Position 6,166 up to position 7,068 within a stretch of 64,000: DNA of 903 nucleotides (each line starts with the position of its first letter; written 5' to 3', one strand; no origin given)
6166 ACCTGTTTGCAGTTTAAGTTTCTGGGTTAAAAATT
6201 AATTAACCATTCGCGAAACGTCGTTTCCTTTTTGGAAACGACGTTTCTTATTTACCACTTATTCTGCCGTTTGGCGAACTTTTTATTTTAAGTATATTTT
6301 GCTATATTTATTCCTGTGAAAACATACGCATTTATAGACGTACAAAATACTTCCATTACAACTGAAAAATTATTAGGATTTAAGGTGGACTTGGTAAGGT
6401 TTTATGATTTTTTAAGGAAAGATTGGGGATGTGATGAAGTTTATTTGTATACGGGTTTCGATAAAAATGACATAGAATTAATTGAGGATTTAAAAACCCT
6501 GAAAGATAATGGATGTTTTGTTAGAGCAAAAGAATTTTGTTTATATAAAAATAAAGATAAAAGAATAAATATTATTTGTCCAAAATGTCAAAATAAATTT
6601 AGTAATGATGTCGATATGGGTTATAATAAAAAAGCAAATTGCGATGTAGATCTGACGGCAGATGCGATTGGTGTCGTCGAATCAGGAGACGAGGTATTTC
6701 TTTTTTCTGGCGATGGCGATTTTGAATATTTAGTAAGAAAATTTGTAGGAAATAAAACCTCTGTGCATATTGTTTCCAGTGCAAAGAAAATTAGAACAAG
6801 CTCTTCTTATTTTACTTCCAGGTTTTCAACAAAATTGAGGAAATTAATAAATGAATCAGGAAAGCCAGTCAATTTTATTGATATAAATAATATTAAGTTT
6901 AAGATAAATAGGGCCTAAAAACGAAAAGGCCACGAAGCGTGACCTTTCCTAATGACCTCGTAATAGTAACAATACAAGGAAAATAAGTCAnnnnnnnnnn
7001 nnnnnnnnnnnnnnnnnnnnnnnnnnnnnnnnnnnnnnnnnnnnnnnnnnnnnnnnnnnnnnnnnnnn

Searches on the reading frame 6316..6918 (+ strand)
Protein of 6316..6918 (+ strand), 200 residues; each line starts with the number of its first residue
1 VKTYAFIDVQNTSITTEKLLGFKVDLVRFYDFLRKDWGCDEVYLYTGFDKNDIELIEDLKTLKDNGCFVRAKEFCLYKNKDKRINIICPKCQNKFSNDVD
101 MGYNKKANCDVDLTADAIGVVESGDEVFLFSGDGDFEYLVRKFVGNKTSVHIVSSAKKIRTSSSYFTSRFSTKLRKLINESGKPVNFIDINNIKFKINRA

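Call 3: search_protein_families(library=pfam, proteins=[window:6316-6918:+], max_evalue=0.01)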
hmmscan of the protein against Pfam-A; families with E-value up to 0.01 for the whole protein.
window:6316-6918:+ (200 aa): 1 family
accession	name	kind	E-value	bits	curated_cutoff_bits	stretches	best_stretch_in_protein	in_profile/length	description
PF01936.24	NYN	-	7.7e-10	39.9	24.2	1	3-161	2-132/145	NYN domain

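Call 8: search_protein_families(library=ncbifam, proteins=[window:6316-6918:+], max_evalue=0.1)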
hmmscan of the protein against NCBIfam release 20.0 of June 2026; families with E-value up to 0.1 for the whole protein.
window:6316-6918:+ (200 aa): 1 family
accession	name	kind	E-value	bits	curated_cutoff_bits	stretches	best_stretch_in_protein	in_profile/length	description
NF038384.1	zinc_YnfU_fam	subfamily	0.063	12.9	36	0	82-96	35-49/52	YnfU family zinc-binding protein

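Call 9: search_protein_families(library=padloc, proteins=[window:6316-6918:+], max_evalue=0.1)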
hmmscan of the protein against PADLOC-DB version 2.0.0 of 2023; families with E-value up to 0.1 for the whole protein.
window:6316-6918:+ (200 aa): 1 family
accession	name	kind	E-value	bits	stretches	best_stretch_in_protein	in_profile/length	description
PDLC01154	NYN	-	1.4e-06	25.9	1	109-162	231-282/310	"LabA-like protein, NYN family nuclease"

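Call 48: find_homologous_proteins(query=window:6316-6918:+, max_evalue=0.001)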
Query window:6316-6918:+ (200 aa): 374 proteins with E <= 0.001 among 577 candidates; the best 120 are listed.
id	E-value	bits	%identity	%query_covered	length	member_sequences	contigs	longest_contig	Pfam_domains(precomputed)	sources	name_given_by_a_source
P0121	3.9e-128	443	100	100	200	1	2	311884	PF01936.25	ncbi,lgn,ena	ncbi:MAG: NYN domain-containing protein [bacterium]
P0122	9.5e-78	279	63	100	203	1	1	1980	PF01936.25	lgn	-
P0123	9.7e-72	259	56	100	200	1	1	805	PF01936.25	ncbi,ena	-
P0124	3.9e-70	254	57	98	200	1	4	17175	PF01936.25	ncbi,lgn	-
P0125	6.9e-70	253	56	100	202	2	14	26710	PF01936.25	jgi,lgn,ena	-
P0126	9.2e-70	253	58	99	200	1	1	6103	PF01936.25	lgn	-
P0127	1.6e-69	252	57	99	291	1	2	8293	PF01936.25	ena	-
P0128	3.9e-69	251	57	98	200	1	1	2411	PF01936.25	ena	-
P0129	1.2e-68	249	56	99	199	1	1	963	PF01936.25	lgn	-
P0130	1.2e-68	249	55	99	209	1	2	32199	PF01936.25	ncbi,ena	-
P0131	4.9e-68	247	55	100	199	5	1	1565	PF01936.25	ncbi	-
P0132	7.5e-68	246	56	99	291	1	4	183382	PF01936.25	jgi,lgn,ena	jgi:uncharacterized LabA/DUF88 family protein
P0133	1.8e-67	245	56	98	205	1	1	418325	PF01936.25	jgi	jgi:uncharacterized LabA/DUF88 family protein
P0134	2.4e-67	245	54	98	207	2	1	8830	PF01936.25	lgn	-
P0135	1.1e-66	243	55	98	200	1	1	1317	PF01936.25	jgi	jgi:uncharacterized LabA/DUF88 family protein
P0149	6.2e-64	234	53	99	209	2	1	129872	PF01936.25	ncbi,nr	ncbi:MAG: NYN domain-containing protein [Candidatus Staskawiczbacteria bacterium]|nr:NYN domain-cont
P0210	9.9e-50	187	45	100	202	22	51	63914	PF01936.25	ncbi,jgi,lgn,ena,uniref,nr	ncbi:hypothetical protein A2643_04170 [Candidatus Nomurabacteria bacterium RIFCSPHIGHO2_01_FULL_39_2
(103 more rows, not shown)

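Call 50: find_encoding_contigs(protein=P0133, flank=3000, max_places=1)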
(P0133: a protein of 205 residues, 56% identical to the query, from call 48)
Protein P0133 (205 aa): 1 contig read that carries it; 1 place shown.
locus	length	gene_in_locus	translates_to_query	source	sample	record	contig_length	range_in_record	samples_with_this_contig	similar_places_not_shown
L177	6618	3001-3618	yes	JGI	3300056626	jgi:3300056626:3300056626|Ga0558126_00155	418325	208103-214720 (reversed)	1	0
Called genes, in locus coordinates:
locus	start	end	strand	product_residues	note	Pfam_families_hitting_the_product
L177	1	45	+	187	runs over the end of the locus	-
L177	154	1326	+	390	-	PF00580:UvrD-helicase (weak), PF13361:UvrD_C (weak), PF13087:AAA_12 (faint), PF01443:Viral_helicase1 (weak)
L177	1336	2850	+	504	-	PF00133:tRNA-synt_1, PF01406:tRNA-synt_1e, PF09334:tRNA-synt_1g, PF00133:tRNA-synt_1, PF01406:tRNA-synt_1e (weak)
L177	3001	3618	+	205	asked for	PF01936:NYN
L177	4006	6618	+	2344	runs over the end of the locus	PF03534:SpvB, PF13517:FG-GAP_3 (faint), PF20041:DUF6443, PF05593:RHS_repeat (weak), PF25023:TEN_YD-shell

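Call 51: find_encoding_contigs(protein=P0149, flank=3000, max_places=1)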
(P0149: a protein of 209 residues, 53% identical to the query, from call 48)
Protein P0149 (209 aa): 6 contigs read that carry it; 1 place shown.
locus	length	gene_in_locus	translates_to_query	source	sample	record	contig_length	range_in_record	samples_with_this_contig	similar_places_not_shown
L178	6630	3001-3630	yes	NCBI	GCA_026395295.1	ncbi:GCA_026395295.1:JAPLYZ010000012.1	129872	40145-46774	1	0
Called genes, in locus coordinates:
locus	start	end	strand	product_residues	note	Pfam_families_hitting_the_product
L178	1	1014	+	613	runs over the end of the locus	-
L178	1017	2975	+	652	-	-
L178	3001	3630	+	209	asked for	PF01936:NYN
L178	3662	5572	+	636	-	PF07953:Toxin_R_bind_N, PF13385:Laminin_G_3, PF02210:Laminin_G_2 (faint), PF02973:Sialidase (faint), PF22925:TS_C (faint), PF13385:Laminin_G_3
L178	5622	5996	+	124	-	PF22296:bAvd, PF05635:23S_rRNA_IVP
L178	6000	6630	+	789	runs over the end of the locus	PF19077:Big_13 (faint), PF17936:Big_6 (weak), PF13620:CarboxypepD_reg (weak)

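Call 52: find_encoding_contigs(protein=P0210, flank=3000, max_places=4)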
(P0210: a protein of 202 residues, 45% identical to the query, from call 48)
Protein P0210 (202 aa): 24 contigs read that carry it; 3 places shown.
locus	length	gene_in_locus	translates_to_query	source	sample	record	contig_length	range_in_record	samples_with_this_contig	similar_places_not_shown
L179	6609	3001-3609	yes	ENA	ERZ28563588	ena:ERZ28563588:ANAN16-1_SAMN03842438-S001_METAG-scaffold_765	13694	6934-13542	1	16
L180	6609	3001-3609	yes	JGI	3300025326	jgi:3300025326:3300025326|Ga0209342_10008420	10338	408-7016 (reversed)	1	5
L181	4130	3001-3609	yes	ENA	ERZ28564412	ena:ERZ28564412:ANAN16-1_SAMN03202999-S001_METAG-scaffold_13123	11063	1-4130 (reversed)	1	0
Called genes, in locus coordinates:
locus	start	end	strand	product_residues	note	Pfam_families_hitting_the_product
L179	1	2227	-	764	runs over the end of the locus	PF03477:ATP-cone, PF17975:RNR_Alpha (weak)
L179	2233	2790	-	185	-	PF07155:ECF-ribofla_trS (faint)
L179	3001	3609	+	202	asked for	PF01936:NYN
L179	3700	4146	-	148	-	PF07603:Lcl_C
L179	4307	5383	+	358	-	-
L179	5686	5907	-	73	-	-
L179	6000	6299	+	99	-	-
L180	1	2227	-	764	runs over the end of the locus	PF03477:ATP-cone, PF17975:RNR_Alpha (weak)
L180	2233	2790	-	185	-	PF07155:ECF-ribofla_trS (faint)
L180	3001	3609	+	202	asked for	PF01936:NYN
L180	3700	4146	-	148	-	PF07603:Lcl_C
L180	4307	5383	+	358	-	-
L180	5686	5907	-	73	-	-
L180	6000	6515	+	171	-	PF01209:Ubie_methyltran, PF05175:MTS (weak), PF13489:Methyltransf_23 (weak), PF02475:TRM5-TYW2_MTfase (weak), PF13847:Methyltransf_31, PF08241:Methyltransf_11, PF08242:Methyltransf_12, PF13649:Methyltransf_25, +1 more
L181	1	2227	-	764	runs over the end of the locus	PF03477:ATP-cone, PF17975:RNR_Alpha (weak)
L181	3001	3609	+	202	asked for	PF01936:NYN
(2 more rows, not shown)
